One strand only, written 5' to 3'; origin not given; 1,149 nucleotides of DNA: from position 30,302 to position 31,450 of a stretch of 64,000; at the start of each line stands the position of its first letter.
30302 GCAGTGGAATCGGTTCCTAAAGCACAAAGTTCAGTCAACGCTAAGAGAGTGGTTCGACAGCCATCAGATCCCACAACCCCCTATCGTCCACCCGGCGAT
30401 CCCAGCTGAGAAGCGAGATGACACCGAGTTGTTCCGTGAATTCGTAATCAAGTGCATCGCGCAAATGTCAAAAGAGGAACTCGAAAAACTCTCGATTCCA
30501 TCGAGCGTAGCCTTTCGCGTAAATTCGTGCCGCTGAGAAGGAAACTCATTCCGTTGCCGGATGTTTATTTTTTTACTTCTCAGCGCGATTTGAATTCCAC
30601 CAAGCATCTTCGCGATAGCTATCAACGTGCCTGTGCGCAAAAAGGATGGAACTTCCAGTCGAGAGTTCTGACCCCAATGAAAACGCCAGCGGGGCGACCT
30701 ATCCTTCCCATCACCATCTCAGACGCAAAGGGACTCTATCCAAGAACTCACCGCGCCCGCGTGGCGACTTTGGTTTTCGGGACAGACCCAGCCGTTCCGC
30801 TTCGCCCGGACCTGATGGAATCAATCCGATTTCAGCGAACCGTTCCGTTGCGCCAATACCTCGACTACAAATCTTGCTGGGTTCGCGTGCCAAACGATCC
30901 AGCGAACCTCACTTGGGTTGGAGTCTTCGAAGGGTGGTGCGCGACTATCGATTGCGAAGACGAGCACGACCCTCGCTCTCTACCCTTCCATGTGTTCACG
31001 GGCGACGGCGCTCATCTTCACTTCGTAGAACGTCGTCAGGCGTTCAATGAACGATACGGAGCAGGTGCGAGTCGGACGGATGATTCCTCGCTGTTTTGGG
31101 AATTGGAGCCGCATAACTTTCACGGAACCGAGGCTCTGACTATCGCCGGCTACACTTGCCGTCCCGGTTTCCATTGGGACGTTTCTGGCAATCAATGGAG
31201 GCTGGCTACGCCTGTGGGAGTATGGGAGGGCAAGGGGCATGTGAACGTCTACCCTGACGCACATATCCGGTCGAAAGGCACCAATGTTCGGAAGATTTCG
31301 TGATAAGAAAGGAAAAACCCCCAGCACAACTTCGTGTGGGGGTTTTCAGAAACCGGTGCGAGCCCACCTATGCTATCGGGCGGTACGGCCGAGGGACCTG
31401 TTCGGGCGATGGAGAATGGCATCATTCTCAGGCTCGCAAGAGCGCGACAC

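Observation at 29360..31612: Compositionally foreign two-gene islet: OST-HTH-like protein plus His-motif protein of unknown family (best candidate for an undescribed system)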

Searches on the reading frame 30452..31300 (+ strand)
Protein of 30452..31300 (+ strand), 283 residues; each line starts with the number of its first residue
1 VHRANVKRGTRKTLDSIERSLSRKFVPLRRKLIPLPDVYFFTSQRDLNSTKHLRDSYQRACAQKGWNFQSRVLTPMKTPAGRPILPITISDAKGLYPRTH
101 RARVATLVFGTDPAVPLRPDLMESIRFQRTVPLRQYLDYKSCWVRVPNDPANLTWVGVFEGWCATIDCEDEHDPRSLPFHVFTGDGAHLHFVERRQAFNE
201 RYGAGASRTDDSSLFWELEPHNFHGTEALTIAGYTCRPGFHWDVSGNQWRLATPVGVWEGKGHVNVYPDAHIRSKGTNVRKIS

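Call 6: search_protein_families(library=pfam, proteins=[window:30452-31300:+], max_evalue=1)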
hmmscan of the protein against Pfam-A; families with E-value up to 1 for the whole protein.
window:30452-31300:+ (283 aa): 0 families

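Call 7: search_protein_families(library=padloc, proteins=[window:30452-31300:+], max_evalue=1)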
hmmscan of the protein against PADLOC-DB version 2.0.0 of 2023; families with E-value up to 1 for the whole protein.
window:30452-31300:+ (283 aa): 0 families

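Call 8: search_protein_families(library=ncbifam, proteins=[window:30452-31300:+], max_evalue=1)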
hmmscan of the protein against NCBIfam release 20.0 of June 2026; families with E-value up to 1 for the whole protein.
window:30452-31300:+ (283 aa): 0 families

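Call 22: search_solved_structures(query=A1, max_evalue=10, show_alignments=2)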
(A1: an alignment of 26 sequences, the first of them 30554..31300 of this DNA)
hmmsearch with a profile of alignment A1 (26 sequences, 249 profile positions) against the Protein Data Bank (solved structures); distinct sequences matched with E-value up to 10: 0.

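Call 25: predict_structure(alignment_id=A1)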
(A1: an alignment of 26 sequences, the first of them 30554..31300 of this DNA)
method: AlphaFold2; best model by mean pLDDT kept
length: 249 residues; sequences in the alignment: 26
mean_pLDDT: 85.5   pTM: 0.80
mean pLDDT of the five models: 85.5, 79.7, 76.9, 74.5, 73.2
residues with pLDDT >= 90: 128; 70-90: 91; 50-70: 25; < 50: 5
segments of 3 or more residues with pLDDT < 50: 135-138
pLDDT, mean of each block of 10 residues (from residue 1): 94 95 97 96 95 91 81 95 91 92 83 94 91 55 78 80 86 88 74 60 78 90 90 83 78
secondary structure, 60 per line:
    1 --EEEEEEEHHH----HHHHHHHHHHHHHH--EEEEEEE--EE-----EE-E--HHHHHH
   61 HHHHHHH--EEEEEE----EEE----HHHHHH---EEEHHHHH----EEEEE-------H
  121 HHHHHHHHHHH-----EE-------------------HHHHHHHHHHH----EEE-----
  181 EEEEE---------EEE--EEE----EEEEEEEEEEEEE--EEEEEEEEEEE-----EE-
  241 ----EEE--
elements in order: E3-9 H17-30 E33-39 H55-67 E70-75 E80-82 H87-92 E96-98 H99-103 E108-112 H120-131 H158-168 E173-175 E181-185 E195-197 E200-202 E207-219 E222-232 E245-247

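Call 29: search_protein_representatives(alignment_id=A1)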
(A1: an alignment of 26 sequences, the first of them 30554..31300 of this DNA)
Query: 26 sequences, 249 profile positions. Proteins with E-value up to 0.001 (for the whole library): 331; up to 1e-10: 295; up to 1e-30: 166. The best 150 are listed.
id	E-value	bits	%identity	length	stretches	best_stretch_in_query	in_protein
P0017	2.9e-112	390.4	-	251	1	2-248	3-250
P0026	1.6e-86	306.0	-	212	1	42-248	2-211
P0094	1.8e-85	302.6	-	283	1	2-219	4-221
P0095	1.8e-78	279.7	-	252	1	2-242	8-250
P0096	9.2e-76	270.8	-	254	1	2-248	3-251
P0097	4.1e-75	268.7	-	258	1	3-243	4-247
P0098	6.4e-75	268.1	-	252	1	2-248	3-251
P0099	3.2e-72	259.2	-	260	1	3-248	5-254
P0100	4.7e-72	258.7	-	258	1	1-248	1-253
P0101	5.6e-66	238.7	-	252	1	3-248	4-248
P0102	6.7e-66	238.5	-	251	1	3-242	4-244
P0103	2.2e-65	236.8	-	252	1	2-247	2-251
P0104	3.8e-65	236.0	-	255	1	3-248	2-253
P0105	1.2e-63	231.1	-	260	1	2-248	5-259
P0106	6.6e-63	228.7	-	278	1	3-247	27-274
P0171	2.9e-40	154.5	-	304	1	16-244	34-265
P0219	2.6e-34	135.0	-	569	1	35-248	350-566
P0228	1.4e-33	132.7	-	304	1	33-243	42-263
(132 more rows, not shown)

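Call 30: fold_search(model_id=the predicted structure, library=pdb)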
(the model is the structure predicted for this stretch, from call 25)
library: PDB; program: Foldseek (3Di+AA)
matches with E <= 10: 1235; with E <= 0.001: 0
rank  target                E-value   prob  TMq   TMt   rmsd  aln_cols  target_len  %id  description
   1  9nt6_A                1.6e-02  0.72  0.24  0.22  15.7       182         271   15  Crystal structure of ecLacI transcription factor ancestor 4 bound to Beta-methyl-D-galactoside (released 2025-06-18)
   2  5yog                  1.6e-02  0.63  0.23  0.33   9.2       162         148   14  Crystal Structure of flavodoxin with engineered disulfide bond N14C-C93 (released 2018-03-14)
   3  7ygn_A                1.6e-02  0.30  0.22  0.10  13.6       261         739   10  Cryo-EM structure of the Mili in complex with piRNA (released 2024-01-24)
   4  1j9e                  2.7e-02  0.54  0.23  0.33   9.1       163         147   13  Low Temperature (100K) Crystal Structure of Flavodoxin D. vulgaris S35C Mutant at 1.44 Angstrom Resolution (released 2001-09-05)
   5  1akq                  3.2e-02  0.63  0.24  0.36   7.9       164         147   13  D95A OXIDIZED FLAVODOXIN MUTANT FROM D. VULGARIS (released 1998-12-02)
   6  1f4p                  3.4e-02  0.51  0.23  0.34   9.0       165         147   13  Y98W FLAVODOXIN MUTANT 1.5A (D. VULGARIS) (released 2001-04-04)
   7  5bya                  3.4e-02  0.15  0.19  0.15  16.2       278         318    7  Crystal structure of the catalytic domain of human diphosphoinositol pentakisphosphate kinase 2 (PPIP5K2) in complex wit (released 2015-07-22)
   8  1bu5_A                4.6e-02  0.41  0.22  0.32   9.1       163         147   14  X-RAY CRYSTAL STRUCTURE OF THE DESULFOVIBRIO VULGARIS (HILDENBOROUGH) APOFLAVODOXIN-RIBOFLAVIN COMPLEX (released 1999-02-09)
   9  3t7a                  4.6e-02  0.14  0.19  0.16  16.5       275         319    8  Crystal structure of the catalytic domain of human diphosphoinositol pentakisphosphate kinase 2 (PPIP5K2) in complex wit (released 2011-12-07)
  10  1c7e_A                5.9e-02  0.35  0.22  0.31   9.1       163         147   13  D95E HYDROQUINONE FLAVODOXIN MUTANT FROM D. VULGARIS (released 2000-08-23)
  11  4heq_A                6.7e-02  0.47  0.25  0.36   8.7       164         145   11  The crystal structure of flavodoxin from Desulfovibrio gigas (released 2013-01-30)
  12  2fx2                  6.7e-02  0.47  0.19  0.28   6.1        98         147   15  COMPARISON OF THE CRYSTAL STRUCTURES OF A FLAVODOXIN IN ITS THREE OXIDATION STATES AT CRYOGENIC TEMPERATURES (released 1993-10-31)
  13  5yoc                  6.7e-02  0.47  0.18  0.27   6.1        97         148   15  Crystal Structure of flavodoxin with engineered disulfide bond C102-R125C (released 2017-12-27)
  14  1j9g                  6.7e-02  0.38  0.22  0.32   9.1       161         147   12  Low Temperature (100K) Crystal Structure of Flavodoxin D. vulgaris S64C Mutant, monomer oxidised, at 2.4 Angstrom Resolu (released 2001-09-05)
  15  8e1v_A                6.7e-02  0.12  0.20  0.16  17.9       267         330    9  Asp1 kinase in complex with ADPNP Mg IP6 (released 2022-11-30)
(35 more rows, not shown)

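Call 67: fold_search(model_id=the predicted structure, library=viral)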
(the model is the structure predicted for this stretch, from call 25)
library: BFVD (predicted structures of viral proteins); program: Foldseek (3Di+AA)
matches with E <= 10: 682; with E <= 0.001: 0
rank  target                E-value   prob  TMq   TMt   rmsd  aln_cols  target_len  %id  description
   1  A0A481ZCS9            8.8e-03  0.14  0.17  0.13  15.2       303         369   10  von Willebrand factor type A domain protein [Pithovirus LCPAC403]
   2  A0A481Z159            1.7e-02  0.69  0.24  0.30   7.8       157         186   12  Uncharacterized protein [Mimivirus LCMiAC01]
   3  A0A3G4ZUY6            2.2e-02  0.66  0.23  0.24   9.8       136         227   12  Recombinase family protein [Dasosvirus sp.]
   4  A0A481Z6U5            5.2e-02  0.20  0.18  0.11   9.4       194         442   11  von willebrand factor type A domain protein [Pithovirus LCPAC302]
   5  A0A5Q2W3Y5            5.5e-02  0.15  0.19  0.17  18.7       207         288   10  (no name in the UniProt tables at hand)
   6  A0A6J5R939            6.6e-02  0.38  0.22  0.23  12.4       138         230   10  COG2452 Predicted site-specific integrase-resolvase [uncultured Caudovirales phage]
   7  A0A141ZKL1            8.5e-02  0.14  0.18  0.12  16.0       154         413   11  (no name in the UniProt tables at hand)
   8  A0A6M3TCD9            9.0e-02  0.13  0.25  0.22  18.3       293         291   10  (no name in the UniProt tables at hand)
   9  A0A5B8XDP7            1.2e-01  0.20  0.19  0.25  11.9       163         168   11  ERCC4 domain-containing protein EP364R [African swine fever virus]
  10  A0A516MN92            1.2e-01  0.13  0.20  0.14  11.0       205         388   10  (no name in the UniProt tables at hand)
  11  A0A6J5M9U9            1.5e-01  0.35  0.19  0.22   6.6       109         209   13  VWFA domain containing protein [uncultured Caudovirales phage]
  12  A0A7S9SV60            1.5e-01  0.18  0.15  0.11  11.9        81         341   12  Glycosyltransferase [Virus NIOZ-UU159]
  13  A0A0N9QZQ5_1          1.7e-01  0.28  0.22  0.06   9.9       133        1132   14  Multiple glycosyltransferase domain containing protein [Chrysochromulina ericina virus CeV-01B]
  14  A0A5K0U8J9            1.9e-01  0.08  0.19  0.15  25.3       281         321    8  Uncharacterized protein [Yasminevirus sp. GU-2018]
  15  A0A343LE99            1.9e-01  0.06  0.18  0.14  18.8       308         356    9  Replicative DNA helicase [Leptospira phage LE3]
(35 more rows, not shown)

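Call 79: search_protein_families(library=pfam, alignment_id=A10, max_evalue=0.01)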
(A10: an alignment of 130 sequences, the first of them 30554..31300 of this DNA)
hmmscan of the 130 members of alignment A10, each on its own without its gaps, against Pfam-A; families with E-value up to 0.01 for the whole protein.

A. member 1, window:30554-31300:+ (249 aa): 0 families

B. families by the number of members that match (of 130 scanned): 3 families
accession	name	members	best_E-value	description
PF15942.10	DUF4751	1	0.0013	Domain of unknown function (DUF4751)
PF15524.11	Ntox17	1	0.0071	Novel toxin 17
PF02272.25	DHHA1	1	0.0073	DHHA1 domain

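Call 80: search_solved_structures(query=A10, max_evalue=10, show_alignments=1)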
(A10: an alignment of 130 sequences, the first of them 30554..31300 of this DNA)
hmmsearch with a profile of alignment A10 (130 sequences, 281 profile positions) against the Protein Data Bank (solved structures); distinct sequences matched with E-value up to 10: 7.
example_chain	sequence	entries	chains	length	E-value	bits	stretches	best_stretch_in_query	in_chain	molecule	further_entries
4ow4_A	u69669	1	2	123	0.011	18.1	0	231-256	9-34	Beta-terfoil designed by folding nucleus symmetric expansion (""Phifoil"")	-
3o49_A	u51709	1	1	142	0.053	15.8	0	231-255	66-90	de novo designed beta-trefoil architecture with symmetric primary structure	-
3o4a_A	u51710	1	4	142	0.074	15.4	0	232-254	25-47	de novo designed beta-trefoil architecture with symmetric primary structure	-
4qkr_A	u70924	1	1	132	0.45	12.8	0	231-250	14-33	DE NOVO PROTEIN 6XTYR/PV2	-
3o4d_A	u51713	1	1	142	0.49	12.7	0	231-251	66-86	de novo designed beta-trefoil architecture with symmetric primary structure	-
1rz7_H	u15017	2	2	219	1.9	10.7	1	18-77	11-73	Fab 48d heavy chain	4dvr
3jwd_H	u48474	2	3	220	1.9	10.7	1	18-77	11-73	FAB 48D HEAVY CHAIN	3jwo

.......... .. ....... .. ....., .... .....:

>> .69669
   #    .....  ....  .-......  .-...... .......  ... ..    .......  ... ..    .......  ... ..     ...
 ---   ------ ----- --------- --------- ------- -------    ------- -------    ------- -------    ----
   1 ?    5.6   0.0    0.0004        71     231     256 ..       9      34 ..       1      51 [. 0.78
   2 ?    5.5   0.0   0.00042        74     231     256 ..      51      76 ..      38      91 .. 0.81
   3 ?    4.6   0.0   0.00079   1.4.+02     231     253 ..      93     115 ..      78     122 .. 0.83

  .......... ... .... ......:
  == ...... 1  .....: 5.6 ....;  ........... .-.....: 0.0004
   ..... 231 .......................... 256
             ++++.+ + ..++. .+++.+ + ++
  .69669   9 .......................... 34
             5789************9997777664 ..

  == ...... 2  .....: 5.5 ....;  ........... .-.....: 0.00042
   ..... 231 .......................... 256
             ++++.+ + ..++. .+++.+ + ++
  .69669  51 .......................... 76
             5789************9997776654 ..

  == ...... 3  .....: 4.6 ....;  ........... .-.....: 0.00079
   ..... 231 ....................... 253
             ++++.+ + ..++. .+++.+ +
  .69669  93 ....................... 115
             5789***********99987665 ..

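Call 81: search_protein_families(library=phrogs, proteins=[window:30554-31300:+, P0219, P0171, P0228], max_evalue=0.1)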
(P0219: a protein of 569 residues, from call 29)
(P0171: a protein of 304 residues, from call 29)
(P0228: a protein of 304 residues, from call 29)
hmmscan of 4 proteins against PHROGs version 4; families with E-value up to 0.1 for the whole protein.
window:30554-31300:+ (249 aa): 0 families

P0219 (569 aa): 0 families

P0171 (304 aa): 0 families

P0228 (304 aa): 0 families

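Call 82: search_dna_similar(query=window:30554-31300:+, collection=plasmids, mode=protein, max_evalue=0.00001, max_rows=25)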
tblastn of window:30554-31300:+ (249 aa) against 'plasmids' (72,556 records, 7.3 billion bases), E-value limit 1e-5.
No match.

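Call 83: search_dna_similar(query=window:30554-31300:+, collection=phages, mode=protein, max_evalue=0.001, max_rows=10)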
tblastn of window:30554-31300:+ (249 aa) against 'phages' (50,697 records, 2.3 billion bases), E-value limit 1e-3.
No match.

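Call 91: find_homologous_proteins(query=A10, max_evalue=0.00001)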
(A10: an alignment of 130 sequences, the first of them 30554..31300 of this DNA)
Query A10 (130 sequences) (249 aa, profile of the alignment): 67 proteins with E <= 0.00001 among 8000 candidates.
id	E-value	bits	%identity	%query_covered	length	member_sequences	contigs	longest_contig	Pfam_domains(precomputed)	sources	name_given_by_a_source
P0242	1.0e-85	305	39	89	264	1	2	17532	-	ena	-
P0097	1.0e-84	302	43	93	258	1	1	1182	-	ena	-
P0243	6.2e-84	299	37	98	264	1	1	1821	-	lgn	-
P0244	2.0e-83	298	37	91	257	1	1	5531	-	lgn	-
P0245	5.2e-83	296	35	86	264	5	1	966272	-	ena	-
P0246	9.4e-83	296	34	93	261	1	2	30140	-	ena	-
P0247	1.1e-82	295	36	99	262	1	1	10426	-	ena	-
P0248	2.2e-81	291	37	92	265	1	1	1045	-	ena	-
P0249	1.3e-80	289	36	99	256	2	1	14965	-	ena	-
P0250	1.5e-80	288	38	86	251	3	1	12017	-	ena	-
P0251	2.2e-80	288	39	89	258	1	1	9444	-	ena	-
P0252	2.5e-80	288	34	98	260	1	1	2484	-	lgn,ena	-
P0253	7.5e-80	286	33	94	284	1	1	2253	-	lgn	-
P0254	1.7e-79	285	36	89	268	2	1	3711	-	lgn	-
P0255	1.8e-79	285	35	95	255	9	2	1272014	-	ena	-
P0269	3.4e-76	274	34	98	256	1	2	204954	-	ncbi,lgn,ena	-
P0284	1.3e-63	233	32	74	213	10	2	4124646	-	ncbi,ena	-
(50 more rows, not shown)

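Call 92: find_encoding_contigs(protein=P0284, flank=8000, max_places=2)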
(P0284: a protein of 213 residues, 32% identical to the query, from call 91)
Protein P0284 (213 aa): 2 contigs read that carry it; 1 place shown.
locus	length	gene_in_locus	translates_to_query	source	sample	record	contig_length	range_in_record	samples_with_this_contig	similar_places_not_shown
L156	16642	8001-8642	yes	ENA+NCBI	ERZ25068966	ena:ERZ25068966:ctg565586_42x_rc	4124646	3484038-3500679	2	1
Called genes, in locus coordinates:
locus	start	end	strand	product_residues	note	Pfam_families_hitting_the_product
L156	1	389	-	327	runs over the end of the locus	PF00579:tRNA-synt_1b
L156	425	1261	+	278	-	PF02616:SMC_ScpA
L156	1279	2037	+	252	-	PF04079:SMC_ScpB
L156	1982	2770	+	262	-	PF01479:S4, PF00849:PseudoU_synth_2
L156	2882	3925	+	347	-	PF02153:PDH_N, PF20463:PDH_C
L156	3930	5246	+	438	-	PF00275:EPSP_synthase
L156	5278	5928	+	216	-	PF02224:Cytidylate_kin, PF13189:Cytidylate_kin2, PF13238:AAA_18, PF01202:SKI (faint), PF13207:AAA_17 (faint)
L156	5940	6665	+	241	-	PF01553:Acyltransferase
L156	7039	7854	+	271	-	-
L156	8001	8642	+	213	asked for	-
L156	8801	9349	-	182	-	-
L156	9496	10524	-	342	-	-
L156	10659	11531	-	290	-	PF00395:SLH, PF18836:B_solenoid_ydck (faint)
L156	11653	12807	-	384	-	PF01548:DEDD_Tnp_IS110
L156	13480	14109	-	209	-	PF09565:RE_NgoFVII, PF13091:PLDc_2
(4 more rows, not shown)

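Call 93: find_encoding_contigs(protein=P0269, flank=8000, max_places=2)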
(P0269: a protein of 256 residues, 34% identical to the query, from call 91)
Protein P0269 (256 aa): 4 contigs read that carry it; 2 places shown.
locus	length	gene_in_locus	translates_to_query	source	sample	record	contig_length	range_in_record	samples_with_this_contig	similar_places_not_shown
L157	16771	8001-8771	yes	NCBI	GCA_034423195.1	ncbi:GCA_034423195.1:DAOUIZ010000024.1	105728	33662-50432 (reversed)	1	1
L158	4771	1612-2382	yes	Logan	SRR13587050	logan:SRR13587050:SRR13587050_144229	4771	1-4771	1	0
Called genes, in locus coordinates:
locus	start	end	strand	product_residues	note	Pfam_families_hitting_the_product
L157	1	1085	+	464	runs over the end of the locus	PF08811:DUF1800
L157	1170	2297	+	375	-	PF07394:DUF1501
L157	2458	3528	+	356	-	PF25021:TEN_NHL (faint), PF01436:NHL (faint), PF08450:SGL (faint), PF17170:DUF5128 (faint)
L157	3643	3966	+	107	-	-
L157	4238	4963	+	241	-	PF00486:Trans_reg_C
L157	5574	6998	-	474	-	PF07969:Amidohydro_3 (weak), PF01979:Amidohydro_1, PF07969:Amidohydro_3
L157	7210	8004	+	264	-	-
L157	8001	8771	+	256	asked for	-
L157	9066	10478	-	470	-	PF00083:Sugar_tr (faint), PF07690:MFS_1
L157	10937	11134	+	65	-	-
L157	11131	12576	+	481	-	PF00817:IMS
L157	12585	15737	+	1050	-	PF02811:PHP, PF07733:DNA_pol3_alpha, PF17657:DNA_pol3_finger, PF14579:HHH_6, PF01336:tRNA_anti-codon (weak)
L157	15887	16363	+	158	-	PF08818:DUF1801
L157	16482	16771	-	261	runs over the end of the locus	PF00561:Abhydrolase_1, PF12146:Hydrolase_4, PF12697:Abhydrolase_6, PF00561:Abhydrolase_1 (weak)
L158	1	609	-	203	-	?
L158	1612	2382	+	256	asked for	-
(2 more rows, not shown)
